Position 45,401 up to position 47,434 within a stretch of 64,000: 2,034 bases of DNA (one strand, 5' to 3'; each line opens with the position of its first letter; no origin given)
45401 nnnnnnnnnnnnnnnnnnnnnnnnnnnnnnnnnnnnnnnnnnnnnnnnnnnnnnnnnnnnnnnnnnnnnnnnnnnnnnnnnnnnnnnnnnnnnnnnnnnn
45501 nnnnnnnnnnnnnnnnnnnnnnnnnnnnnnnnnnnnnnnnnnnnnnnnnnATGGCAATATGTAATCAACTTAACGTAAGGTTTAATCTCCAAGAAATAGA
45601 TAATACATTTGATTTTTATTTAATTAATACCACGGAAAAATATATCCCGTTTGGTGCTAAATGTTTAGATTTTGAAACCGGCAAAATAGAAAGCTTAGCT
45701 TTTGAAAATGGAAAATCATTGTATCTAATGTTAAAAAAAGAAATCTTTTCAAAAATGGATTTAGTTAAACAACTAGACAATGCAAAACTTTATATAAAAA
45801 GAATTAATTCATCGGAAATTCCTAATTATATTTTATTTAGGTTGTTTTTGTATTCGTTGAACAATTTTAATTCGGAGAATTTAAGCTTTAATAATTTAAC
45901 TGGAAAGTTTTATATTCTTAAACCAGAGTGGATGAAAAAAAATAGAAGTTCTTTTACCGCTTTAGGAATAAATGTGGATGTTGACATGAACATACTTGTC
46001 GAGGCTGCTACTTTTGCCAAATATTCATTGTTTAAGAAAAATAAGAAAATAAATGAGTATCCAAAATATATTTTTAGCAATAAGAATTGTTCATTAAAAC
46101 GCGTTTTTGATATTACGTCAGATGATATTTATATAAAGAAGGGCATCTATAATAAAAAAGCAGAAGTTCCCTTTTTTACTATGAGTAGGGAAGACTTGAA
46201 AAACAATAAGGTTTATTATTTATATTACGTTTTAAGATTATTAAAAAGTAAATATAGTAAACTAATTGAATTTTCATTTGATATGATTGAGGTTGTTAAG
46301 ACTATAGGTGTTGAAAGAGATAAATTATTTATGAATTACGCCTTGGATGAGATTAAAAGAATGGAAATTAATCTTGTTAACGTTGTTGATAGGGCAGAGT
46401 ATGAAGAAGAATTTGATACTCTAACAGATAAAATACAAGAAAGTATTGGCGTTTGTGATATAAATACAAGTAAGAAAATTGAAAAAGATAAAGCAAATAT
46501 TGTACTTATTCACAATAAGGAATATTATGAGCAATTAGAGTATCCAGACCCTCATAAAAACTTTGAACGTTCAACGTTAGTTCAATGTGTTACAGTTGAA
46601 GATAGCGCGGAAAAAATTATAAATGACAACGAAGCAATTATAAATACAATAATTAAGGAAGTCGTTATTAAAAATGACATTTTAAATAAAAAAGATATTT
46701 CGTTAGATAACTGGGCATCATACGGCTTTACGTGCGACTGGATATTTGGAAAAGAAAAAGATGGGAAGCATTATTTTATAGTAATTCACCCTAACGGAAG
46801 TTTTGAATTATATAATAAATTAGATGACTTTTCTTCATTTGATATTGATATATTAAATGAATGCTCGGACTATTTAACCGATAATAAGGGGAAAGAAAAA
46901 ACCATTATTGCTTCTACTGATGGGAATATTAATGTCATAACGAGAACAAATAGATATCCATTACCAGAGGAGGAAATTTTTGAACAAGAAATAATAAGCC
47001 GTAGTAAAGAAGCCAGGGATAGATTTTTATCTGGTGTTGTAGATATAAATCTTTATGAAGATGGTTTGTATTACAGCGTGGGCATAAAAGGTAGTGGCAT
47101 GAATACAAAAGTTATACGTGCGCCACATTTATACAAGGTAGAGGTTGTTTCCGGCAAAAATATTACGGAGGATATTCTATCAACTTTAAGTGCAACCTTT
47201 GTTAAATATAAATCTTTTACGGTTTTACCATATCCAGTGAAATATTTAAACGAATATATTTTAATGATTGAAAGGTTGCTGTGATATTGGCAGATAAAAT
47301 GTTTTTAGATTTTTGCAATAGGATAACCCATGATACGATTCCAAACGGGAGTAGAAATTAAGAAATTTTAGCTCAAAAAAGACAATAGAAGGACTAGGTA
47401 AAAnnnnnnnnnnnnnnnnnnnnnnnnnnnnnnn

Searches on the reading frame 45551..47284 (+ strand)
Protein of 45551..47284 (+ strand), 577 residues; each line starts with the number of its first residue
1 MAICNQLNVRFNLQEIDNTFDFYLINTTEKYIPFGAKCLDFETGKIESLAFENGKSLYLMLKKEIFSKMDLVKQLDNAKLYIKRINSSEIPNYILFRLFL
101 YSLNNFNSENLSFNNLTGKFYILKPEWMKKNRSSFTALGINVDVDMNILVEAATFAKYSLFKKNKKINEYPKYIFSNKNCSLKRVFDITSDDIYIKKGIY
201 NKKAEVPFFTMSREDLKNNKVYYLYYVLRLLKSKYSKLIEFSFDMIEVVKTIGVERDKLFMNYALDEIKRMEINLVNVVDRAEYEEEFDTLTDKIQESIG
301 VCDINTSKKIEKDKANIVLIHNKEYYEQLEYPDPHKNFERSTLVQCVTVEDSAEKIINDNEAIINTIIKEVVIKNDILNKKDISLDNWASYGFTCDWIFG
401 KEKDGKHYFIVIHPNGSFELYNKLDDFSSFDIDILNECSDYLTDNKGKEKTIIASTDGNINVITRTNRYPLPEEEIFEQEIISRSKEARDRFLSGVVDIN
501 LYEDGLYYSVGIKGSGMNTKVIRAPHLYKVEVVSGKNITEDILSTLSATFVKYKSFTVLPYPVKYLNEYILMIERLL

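Call 5: search_protein_families(library=pfam, proteins=[window:45551-47284:+], max_evalue=0.01)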
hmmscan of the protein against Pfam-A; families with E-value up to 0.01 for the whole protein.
window:45551-47284:+ (577 aa): 0 families

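Call 6: search_protein_families(library=padloc, proteins=[window:45551-47284:+], max_evalue=0.01)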
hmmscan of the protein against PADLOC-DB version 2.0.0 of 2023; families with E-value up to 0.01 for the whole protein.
window:45551-47284:+ (577 aa): 0 families

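Call 7: search_protein_families(library=ncbifam, proteins=[window:45551-47284:+], max_evalue=0.01)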
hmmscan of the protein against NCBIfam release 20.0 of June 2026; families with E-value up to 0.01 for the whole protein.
window:45551-47284:+ (577 aa): 0 families

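Call 10: search_solved_structures(query=window:45551-47284:+, max_evalue=10, show_alignments=2)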
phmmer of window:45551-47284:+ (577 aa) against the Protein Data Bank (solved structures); distinct sequences matched with E-value up to 10: 5.
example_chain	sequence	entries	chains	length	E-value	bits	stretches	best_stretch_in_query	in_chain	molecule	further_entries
8u0j_A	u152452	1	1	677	7e-09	38.2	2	63-382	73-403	DdmE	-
8u3k_E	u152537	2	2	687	7.4e-09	38.1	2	63-382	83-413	DdmE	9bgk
9ezy_B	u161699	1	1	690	7.6e-09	38.1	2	63-382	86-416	Vibrio cholerae DdmE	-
9iw3_A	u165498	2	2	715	0.00067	21.8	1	542-573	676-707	DdmE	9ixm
9ww9_F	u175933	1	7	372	0.22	13.5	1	419-469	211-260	Capsid protein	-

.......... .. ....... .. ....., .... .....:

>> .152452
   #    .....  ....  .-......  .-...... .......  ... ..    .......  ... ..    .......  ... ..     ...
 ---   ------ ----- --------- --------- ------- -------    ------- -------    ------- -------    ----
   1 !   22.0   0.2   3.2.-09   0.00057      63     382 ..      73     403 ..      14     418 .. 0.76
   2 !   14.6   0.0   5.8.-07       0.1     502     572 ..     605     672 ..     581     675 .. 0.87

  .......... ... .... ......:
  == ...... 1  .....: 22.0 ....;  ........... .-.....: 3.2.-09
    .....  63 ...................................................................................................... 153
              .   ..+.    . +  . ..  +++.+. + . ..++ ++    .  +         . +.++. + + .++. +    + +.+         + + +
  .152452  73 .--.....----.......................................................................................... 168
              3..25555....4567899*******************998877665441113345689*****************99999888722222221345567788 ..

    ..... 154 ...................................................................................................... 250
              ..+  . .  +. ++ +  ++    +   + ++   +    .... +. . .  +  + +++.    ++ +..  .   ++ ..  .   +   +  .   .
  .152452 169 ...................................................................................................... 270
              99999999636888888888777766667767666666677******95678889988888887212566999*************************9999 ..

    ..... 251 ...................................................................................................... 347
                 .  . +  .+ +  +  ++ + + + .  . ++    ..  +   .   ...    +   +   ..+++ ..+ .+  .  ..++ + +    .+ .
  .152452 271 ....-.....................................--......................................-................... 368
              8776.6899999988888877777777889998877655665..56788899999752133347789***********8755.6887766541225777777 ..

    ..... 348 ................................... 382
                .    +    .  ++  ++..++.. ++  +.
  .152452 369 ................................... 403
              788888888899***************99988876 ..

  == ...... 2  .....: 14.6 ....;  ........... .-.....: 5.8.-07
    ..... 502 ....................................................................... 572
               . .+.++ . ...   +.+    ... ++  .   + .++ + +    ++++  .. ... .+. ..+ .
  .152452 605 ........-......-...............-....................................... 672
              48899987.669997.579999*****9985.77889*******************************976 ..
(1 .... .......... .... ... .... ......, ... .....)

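Call 32: find_homologous_proteins(query=window:45551-47284:+, max_evalue=0.001)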
Query window:45551-47284:+ (577 aa): 135 proteins with E <= 0.001 among 8000 candidates; the best 120 are listed.
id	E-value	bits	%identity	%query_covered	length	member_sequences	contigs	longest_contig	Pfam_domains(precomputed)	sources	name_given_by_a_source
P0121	0.0e+0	1222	95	100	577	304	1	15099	-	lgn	-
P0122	0.0e+0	1189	93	100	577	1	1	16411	-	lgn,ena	-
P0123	0.0e+0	1152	90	100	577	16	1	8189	-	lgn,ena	-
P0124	0.0e+0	1118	86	99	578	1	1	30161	-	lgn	-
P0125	0.0e+0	1035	80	99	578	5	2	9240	-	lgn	-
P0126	0.0e+0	1016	79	99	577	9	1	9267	-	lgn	-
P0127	1.6e-297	1006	78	99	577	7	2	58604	-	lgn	-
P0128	6.1e-296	1001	78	99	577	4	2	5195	-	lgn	-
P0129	9.0e-296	1000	77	99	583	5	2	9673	-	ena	-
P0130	3.8e-295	998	78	99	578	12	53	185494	-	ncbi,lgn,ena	-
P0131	7.2e-295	997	77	99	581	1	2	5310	-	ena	-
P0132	9.1e-288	974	76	100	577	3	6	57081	-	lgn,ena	-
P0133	2.4e-287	972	74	99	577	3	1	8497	-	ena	-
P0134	4.5e-284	961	74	99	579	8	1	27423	-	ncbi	-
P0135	2.4e-282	956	73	100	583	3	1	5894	-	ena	-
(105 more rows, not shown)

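Call 34: find_related_loci(query=A2, collection=metagenome_contigs, flank=10000)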
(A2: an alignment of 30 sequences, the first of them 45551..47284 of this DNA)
Query A2 (577 aa) in metagenome_contigs; peptide patterns used: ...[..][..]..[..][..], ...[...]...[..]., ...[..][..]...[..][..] (x = any residue, [..] = any of these).
270 stretches matched a pattern; 103 encode a relative of the query (tblastn E <= 1e-3); the best 80 are kept; 76 distinct loci.
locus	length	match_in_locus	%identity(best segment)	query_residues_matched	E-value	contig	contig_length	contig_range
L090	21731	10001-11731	94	1-577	0e+0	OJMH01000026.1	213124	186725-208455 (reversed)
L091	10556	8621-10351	90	1-577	0e+0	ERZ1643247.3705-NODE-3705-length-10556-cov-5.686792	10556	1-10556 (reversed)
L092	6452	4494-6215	78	1-574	0e+0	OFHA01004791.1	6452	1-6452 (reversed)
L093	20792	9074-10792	78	1-574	0e+0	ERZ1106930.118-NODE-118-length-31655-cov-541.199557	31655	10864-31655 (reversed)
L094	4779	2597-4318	74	1-574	0e+0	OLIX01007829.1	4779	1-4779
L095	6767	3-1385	91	117-577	0e+0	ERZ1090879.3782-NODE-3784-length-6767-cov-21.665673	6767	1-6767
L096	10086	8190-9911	60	2-572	0e+0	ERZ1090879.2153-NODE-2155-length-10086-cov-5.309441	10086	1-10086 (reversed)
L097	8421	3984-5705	52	1-574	0e+0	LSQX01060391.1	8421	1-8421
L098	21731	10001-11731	94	1-577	0e+0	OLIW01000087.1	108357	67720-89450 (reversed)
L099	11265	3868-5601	52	1-575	0e+0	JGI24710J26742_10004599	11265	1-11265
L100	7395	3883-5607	52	1-572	0e+0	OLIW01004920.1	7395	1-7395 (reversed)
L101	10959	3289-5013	51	1-572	0e+0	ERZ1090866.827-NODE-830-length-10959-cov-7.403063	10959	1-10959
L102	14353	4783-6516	49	2-576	0e+0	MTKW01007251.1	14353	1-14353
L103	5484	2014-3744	89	1-577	0e+0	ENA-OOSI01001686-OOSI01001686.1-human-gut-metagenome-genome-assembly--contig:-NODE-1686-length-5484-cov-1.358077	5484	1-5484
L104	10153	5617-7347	48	1-577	9e-173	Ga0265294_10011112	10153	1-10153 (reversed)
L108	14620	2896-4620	51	1-572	0e+0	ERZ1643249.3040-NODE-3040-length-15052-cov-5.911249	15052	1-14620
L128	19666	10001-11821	32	3-572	2e-92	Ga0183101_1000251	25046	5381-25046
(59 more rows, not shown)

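Call 46: search_protein_families(library=pfam, proteins=[L108:4653-7796:+, L108:10841-11824:+, L108:11837-14422:+, L090:3172-5379:+, L090:1430-3175:+, L090:138-1415:+, L096:127-2910:+, L096:2924-4372:+, L093:11549-12877:+, L090:12501-13853:+], max_evalue=0.001)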
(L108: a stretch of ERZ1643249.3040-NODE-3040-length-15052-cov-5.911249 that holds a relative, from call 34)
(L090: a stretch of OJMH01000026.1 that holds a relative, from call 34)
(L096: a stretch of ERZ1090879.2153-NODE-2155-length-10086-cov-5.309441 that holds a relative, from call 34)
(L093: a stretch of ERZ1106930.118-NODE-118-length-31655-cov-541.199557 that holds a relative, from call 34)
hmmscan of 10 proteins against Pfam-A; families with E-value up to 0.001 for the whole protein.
L108:4653-7796:+ (1047 aa): 7 families
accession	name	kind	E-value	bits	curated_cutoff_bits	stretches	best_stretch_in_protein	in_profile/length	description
PF04851.21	ResIII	-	1.4e-36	126.3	22.5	1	316-472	2-164/164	Type III restriction enzyme, res subunit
PF11907.13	DUF3427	-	1.2e-23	84.3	27.7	1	846-1037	79-274/280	Domain of unknown function (DUF3427)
PF00271.37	Helicase_C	-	1.7e-11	44.7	23.5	1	560-655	14-109/110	Helicase conserved C-terminal domain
PF13091.12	PLDc_2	-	1.7e-10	41.3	27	1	152-278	11-132/132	PLD-like domain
PF09565.16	RE_NgoFVII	-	4.1e-09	36.4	23.8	1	199-273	72-147/162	NgoFVII restriction endonuclease N-terminal PLD domain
PF18766.7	SWI2_SNF2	-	5.3e-08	33.2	26.7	1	338-517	18-201/221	SWI2/SNF2 ATPase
PF00270.35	DEAD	-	2.6e-07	31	26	1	320-471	2-161/167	DEAD/DEAH box helicase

L108:10841-11824:+ (327 aa): 4 families
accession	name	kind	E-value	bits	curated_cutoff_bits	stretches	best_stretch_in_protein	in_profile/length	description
PF00004.35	AAA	-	2.6e-29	102.8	21.2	1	123-248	1-130/131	ATPase family associated with various cellular activities (AAA)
PF07728.20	AAA_5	-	1.2e-05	25.8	22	1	123-193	2-81/139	AAA domain (dynein-related subfamily)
PF20720.3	nSTAND3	-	1.8e-05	24.9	27.2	1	117-209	14-94/155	Novel STAND NTPase 3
PF05496.18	RuvB_N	-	0.00013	22.2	27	0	119-189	32-95/159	Holliday junction DNA helicase RuvB P-loop domain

L108:11837-14422:+ (861 aa): 1 family
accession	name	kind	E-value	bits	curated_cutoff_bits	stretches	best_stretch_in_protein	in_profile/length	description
PF00082.27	Peptidase_S8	-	4.4e-12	46.3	21.8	1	420-689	108-288/288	Subtilase family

L090:3172-5379:+ (735 aa): 1 family
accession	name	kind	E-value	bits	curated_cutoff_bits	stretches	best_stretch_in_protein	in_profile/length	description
PF03235.19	GmrSD_N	-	3.6e-19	70.1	33.2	1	27-229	9-198/199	GmrSD restriction endonuclease, N-terminal domain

L090:1430-3175:+ (581 aa): 2 families
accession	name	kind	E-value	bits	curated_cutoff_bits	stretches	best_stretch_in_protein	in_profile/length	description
PF03235.19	GmrSD_N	-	1.1e-34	120.7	33.2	1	21-205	3-198/199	GmrSD restriction endonuclease, N-terminal domain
PF07510.16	GmrSD_C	-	3.5e-06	27.4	23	1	484-516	74-106/138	GmrSD restriction endonucleases, C-terminal domain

L090:138-1415:+ (425 aa): 1 family
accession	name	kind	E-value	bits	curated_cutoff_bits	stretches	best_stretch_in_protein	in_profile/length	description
PF09848.15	SLFN-g3_helicase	-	1.5e-50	173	24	1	4-388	46-353/354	Schlafen group 3, DNA/RNA helicase domain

L096:127-2910:+ (927 aa): 6 families
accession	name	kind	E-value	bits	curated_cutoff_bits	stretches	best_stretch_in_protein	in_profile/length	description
PF04851.21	ResIII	-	1.6e-33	116.4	22.5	1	197-345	2-164/164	Type III restriction enzyme, res subunit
PF11907.13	DUF3427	-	1.5e-21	77.3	27.7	1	681-919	6-275/280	Domain of unknown function (DUF3427)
PF00271.37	Helicase_C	-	2.2e-13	50.8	23.5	1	422-518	13-108/110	Helicase conserved C-terminal domain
PF13091.12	PLDc_2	-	5.6e-09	36.4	27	1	43-161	25-132/132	PLD-like domain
PF00270.35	DEAD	-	1.1e-07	32.2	26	1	203-344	4-161/167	DEAD/DEAH box helicase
PF18766.7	SWI2_SNF2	-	4.3e-05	23.7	26.7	1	301-382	112-193/221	SWI2/SNF2 ATPase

L096:2924-4372:+ (482 aa): 2 families
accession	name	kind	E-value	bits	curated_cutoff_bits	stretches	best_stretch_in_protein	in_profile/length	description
PF01844.29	HNH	-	1.3e-08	35.3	21.4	1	405-451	1-44/47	HNH endonuclease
PF13391.12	HNH_2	-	1.1e-05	25.6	21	1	405-450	1-57/66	HNH endonuclease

L093:11549-12877:+ (442 aa): 0 families

L090:12501-13853:+ (450 aa): 1 family
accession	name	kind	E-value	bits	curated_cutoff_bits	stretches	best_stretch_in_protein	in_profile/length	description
PF07508.19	Recombinase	-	6.2e-18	65.4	21.1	1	52-160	1-102/102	Recombinase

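Call 50: predict_structure(alignment_id=A2)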
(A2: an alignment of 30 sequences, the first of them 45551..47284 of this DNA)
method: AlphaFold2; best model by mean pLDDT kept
length: 577 residues; sequences in the alignment: 30
mean_pLDDT: 84.4   pTM: 0.83
mean pLDDT of the five models: 84.4, 83.8, 81.7, 81.6, 80.8
residues with pLDDT >= 90: 240; 70-90: 267; 50-70: 60; < 50: 10
segments of 3 or more residues with pLDDT < 50: 107-113, 355-357
pLDDT, mean of each block of 10 residues (from residue 1): 95 97 90 70 73 89 84 81 95 96 60 62 83 88 95 89 74 74 76 83 78 83 93 95 94 80 91 89 81 88 85 91 83 83 87 56 85 94 92 93 89 96 83 91 68 93 93 87 78 88 90 67 89 92 82 70 91 71
secondary structure, 60 per line:
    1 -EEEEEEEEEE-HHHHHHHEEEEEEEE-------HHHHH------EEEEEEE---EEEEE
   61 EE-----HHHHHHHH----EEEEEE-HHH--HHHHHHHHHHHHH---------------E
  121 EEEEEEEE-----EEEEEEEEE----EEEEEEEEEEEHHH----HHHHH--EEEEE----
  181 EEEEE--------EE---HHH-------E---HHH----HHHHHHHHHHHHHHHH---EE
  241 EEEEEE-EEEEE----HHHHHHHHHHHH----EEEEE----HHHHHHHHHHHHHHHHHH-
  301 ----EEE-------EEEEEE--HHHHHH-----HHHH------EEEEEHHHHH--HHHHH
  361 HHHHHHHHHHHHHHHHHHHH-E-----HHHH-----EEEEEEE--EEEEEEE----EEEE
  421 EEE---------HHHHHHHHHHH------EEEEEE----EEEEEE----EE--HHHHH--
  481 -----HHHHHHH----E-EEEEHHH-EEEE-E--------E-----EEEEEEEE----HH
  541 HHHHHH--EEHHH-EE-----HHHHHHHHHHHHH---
elements in order: E2-11 H13-19 E20-27 H35-39 E46-52 E56-62 H68-75 E80-85 H92-104 E120-128 E134-142 E147-157 H165-169 E172-176 E181-185 H220-235 E239-246 E248-252 H257-268 E273-277 H282-299 E305-307 E315-320 H323-328 H334-337 E344-348 H349-353 H356-380 H388-391 E397-403 E406-412 E417-423 H433-443 E450-455 E460-465 H474-478 H486-492 E499-502 E507-510 E527-534 H539-546 H562-574

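Call 56: fold_search(model_id=the predicted structure, library=pdb)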
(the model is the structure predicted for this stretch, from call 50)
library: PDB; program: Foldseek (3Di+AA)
matches with E <= 10: 796; with E <= 0.001: 10
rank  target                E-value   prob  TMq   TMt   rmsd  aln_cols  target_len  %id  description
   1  8u3k_E                3.6e-28  1.00  0.69  0.61   6.7       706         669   16  DdmDE handover complex (released 2024-07-10)
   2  9iw3_A                4.4e-28  1.00  0.68  0.57   7.2       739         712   17  Cryo-EM structure of Lactobacillus casei DdmE bound with guide and target (released 2025-01-01)
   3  9ezy_B                4.7e-28  1.00  0.69  0.62   6.4       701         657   17  Vibrio cholerae DdmD-DdmE holo complex (released 2024-09-04)
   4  9bgk_E                1.3e-27  1.00  0.66  0.57   7.4       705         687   16  Structure of V.cholera DdmDE (2D:1E) in complex with DNA (released 2024-10-23)
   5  9ixm_B                1.6e-27  1.00  0.67  0.56   7.7       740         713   16  Cryo-EM structure of Lactobacillus casei DdmDE bound with DNA (released 2025-01-01)
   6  8u0j_A                2.7e-19  1.00  0.57  0.58   6.0       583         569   16  DdmE in complex with guide and target DNA (released 2024-07-03)
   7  4f1n_A                5.3e-09  1.00  0.45  0.32  11.9       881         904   10  Crystal structure of Kluyveromyces polysporus Argonaute with a guide RNA (released 2012-06-13)
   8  7swf_A                5.8e-08  1.00  0.37  0.30  13.7       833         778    8  Cryo-EM structure of Arabidopsis Ago10-guide-target RNA complex in a central duplex conformation (released 2022-08-03)
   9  5xpa_A                1.4e-06  1.00  0.36  0.32  12.8       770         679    9  Crystal structure of T. thermophilus Argonaute protein complexed with a bulge 9'U10' on the target strand (released 2018-04-18)
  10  4n41_B                2.3e-05  1.00  0.36  0.32  14.6       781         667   10  Structure of Thermus thermophilus Argonaute bound to guide DNA and 15-mer target DNA (released 2014-01-15)
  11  6t5t_A                8.3e-03  0.92  0.26  0.34  10.8       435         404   10  Crystal structure of Archaeoglobus fulgidus Argonaute protein with cognate DNA oligoduplex 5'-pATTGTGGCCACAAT (released 2020-11-18)
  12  5t2f_A                2.5e-02  0.47  0.14  0.29  17.3       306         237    9  Structure of the FHA1 domain of Rad53 bound to the BRCT domain of Dbf4 (released 2017-03-15)
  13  1vzy_B                3.3e-02  0.12  0.07  0.13  18.4       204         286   11  Crystal structure of the Bacillus subtilis HSP33 (released 2004-10-06)
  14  5t2f_D                3.6e-02  0.33  0.14  0.27  17.8       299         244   12  Structure of the FHA1 domain of Rad53 bound to the BRCT domain of Dbf4 (released 2017-03-15)
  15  1hw7                  1.6e-01  0.18  0.10  0.22  16.9       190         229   12  HSP33, HEAT SHOCK PROTEIN WITH REDOX-REGULATED CHAPERONE ACTIVITY (released 2001-05-16)
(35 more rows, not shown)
